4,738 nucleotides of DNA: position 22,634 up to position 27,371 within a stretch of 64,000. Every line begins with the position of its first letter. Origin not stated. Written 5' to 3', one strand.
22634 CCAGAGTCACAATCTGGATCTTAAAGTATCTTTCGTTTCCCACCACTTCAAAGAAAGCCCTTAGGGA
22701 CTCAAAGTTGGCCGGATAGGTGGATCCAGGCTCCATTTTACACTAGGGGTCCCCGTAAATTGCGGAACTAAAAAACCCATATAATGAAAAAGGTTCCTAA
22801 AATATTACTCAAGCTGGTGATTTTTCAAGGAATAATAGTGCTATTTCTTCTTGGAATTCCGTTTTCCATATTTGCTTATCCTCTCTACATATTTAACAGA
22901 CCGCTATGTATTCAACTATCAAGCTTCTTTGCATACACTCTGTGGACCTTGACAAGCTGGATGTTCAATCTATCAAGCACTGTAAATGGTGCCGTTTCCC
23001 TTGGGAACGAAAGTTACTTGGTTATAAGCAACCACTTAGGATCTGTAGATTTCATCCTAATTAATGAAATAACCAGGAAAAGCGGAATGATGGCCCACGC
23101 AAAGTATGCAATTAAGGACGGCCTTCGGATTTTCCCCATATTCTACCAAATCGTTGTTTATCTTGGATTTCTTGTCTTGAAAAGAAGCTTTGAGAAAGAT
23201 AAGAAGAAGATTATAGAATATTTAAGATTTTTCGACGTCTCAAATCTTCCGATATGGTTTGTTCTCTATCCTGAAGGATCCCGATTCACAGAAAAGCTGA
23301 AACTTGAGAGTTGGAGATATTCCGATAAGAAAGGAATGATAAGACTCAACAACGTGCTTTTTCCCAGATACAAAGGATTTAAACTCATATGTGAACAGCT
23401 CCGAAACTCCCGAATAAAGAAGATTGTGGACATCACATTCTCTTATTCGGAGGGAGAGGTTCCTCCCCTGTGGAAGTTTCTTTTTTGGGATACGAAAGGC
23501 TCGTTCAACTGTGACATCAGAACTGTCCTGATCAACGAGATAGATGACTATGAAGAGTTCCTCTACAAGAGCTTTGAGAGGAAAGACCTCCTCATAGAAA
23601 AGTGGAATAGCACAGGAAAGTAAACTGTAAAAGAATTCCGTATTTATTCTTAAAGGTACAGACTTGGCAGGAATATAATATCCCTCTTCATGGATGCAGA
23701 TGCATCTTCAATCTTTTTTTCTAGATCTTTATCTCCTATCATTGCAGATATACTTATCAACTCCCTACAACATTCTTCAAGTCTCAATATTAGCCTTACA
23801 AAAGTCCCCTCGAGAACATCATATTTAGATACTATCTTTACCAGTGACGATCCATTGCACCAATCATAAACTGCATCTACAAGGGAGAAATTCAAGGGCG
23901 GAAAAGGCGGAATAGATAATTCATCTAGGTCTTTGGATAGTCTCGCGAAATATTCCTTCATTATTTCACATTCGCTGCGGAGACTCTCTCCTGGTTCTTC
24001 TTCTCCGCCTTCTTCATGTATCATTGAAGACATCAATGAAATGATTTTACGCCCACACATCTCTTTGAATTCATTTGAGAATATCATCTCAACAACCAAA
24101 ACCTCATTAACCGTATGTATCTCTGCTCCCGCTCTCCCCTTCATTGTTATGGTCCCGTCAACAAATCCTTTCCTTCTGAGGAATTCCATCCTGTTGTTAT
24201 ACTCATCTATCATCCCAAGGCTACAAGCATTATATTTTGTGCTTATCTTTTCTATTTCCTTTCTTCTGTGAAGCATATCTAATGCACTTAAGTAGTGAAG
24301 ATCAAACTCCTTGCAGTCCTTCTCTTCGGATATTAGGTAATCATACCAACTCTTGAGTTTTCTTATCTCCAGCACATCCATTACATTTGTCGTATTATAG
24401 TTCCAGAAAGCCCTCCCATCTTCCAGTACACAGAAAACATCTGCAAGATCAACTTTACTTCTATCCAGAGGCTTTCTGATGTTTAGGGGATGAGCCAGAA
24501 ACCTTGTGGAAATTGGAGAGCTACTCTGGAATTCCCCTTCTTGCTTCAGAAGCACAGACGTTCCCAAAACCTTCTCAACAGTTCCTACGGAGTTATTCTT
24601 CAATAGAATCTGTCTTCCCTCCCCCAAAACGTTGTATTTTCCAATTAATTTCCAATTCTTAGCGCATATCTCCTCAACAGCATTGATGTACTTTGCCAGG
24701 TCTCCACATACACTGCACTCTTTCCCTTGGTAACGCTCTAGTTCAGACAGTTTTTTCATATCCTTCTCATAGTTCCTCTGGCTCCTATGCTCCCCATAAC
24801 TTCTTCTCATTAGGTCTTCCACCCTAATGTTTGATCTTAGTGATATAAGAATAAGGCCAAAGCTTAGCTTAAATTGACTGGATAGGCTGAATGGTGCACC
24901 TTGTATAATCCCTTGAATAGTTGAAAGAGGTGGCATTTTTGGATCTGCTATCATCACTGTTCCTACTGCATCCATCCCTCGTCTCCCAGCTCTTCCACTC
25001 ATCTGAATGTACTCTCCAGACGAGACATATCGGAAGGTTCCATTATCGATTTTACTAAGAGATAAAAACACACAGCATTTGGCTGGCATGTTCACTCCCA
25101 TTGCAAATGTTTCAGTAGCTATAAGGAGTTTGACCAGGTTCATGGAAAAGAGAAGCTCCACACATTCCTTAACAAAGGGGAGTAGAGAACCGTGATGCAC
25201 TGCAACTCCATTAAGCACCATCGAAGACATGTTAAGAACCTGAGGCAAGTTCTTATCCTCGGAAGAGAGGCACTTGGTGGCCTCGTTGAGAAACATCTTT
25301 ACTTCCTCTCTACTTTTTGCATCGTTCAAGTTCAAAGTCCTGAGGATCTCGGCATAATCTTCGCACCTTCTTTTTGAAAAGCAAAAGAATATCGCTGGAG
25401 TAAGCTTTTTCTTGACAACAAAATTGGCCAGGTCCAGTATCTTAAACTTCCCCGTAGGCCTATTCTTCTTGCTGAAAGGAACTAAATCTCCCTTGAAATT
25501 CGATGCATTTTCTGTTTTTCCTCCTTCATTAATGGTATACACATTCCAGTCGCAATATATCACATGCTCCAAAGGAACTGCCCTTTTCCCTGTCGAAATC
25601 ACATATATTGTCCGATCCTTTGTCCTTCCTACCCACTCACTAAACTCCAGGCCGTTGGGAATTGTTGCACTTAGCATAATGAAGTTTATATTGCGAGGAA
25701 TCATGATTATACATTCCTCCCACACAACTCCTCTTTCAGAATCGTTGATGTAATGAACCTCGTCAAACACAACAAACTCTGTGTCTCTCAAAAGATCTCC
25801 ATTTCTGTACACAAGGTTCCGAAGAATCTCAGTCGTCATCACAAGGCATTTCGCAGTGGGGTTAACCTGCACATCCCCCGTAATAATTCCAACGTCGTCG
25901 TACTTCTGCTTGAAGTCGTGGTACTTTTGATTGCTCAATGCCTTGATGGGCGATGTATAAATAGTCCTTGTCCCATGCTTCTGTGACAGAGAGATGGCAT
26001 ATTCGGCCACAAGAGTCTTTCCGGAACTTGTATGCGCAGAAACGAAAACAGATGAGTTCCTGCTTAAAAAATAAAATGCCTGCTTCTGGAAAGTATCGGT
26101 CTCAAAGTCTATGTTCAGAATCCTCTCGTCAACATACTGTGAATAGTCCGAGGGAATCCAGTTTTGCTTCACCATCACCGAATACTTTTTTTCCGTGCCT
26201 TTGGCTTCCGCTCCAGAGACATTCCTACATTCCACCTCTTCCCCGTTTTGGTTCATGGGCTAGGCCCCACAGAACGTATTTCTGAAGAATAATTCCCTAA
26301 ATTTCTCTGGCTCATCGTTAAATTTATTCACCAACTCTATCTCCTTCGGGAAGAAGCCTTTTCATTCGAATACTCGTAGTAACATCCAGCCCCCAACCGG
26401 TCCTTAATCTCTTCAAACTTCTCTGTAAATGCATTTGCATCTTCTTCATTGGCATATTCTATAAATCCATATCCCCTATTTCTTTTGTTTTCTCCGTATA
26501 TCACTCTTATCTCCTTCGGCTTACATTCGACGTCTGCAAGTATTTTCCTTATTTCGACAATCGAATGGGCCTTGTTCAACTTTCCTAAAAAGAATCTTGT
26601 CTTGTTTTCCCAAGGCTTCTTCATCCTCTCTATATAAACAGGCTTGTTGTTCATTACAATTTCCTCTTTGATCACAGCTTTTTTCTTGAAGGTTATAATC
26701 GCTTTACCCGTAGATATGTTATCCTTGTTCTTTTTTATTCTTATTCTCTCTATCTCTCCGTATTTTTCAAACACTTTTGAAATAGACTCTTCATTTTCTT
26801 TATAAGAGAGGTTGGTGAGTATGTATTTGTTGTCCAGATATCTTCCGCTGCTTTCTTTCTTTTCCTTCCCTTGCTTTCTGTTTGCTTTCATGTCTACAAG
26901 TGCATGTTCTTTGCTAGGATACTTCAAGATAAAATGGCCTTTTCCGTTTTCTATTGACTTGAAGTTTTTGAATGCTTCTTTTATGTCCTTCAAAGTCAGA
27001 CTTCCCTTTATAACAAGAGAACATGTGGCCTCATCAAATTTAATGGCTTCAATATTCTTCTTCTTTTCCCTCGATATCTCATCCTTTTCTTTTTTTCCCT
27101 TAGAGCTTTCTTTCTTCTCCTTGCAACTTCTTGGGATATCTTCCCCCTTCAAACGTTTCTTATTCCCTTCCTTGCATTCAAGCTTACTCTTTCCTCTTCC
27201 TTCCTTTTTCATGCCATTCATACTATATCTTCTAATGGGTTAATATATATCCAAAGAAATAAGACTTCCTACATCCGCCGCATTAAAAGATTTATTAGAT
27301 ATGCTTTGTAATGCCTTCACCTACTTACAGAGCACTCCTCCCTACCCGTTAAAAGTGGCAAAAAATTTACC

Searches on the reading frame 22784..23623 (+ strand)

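Call 54: search_protein_families(library=pfam, proteins=[window:22784-23623:+], max_evalue=0.0001)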
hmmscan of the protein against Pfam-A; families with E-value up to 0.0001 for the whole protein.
window:22784-23623:+ (279 aa): 1 family
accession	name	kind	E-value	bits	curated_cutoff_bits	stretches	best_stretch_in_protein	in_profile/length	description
PF01553.26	Acyltransferase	-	3.1e-08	33.9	23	1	75-190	13-106/132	Acyltransferase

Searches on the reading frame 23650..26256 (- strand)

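Call 55: search_protein_families(library=pfam, proteins=[window:23650-26256:-], max_evalue=0.0001)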
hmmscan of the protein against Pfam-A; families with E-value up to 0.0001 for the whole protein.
window:23650-26256:- (868 aa): 5 families
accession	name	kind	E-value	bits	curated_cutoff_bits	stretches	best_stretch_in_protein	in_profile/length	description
PF08148.17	DSHCT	-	6.5e-38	130.6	22.7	1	700-862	1-171/172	DSHCT (NUC185) domain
PF00270.35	DEAD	-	2.1e-26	93.1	26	1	56-201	3-162/167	DEAD/DEAH box helicase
PF22527.2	DEXQc_Suv3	-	2.6e-09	37.3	27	1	74-186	20-121/154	DEXQ-box helicase domain of Suv3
PF00271.37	Helicase_C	-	1.8e-07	31.8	23.5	1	351-427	42-110/110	Helicase conserved C-terminal domain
PF04851.21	ResIII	-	2.1e-07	31.5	22.5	1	65-199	21-162/164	Type III restriction enzyme, res subunit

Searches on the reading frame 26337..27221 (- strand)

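Call 55: search_protein_families(library=pfam, proteins=[window:26337-27221:-], max_evalue=0.0001)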
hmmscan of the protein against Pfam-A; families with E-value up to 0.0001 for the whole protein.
window:26337-27221:- (294 aa): 1 family
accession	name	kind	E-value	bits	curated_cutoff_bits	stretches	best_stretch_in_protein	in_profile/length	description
PF00076.28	RRM_1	-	1.5e-16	60.5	20.7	2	135-190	3-59/70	RNA recognition motif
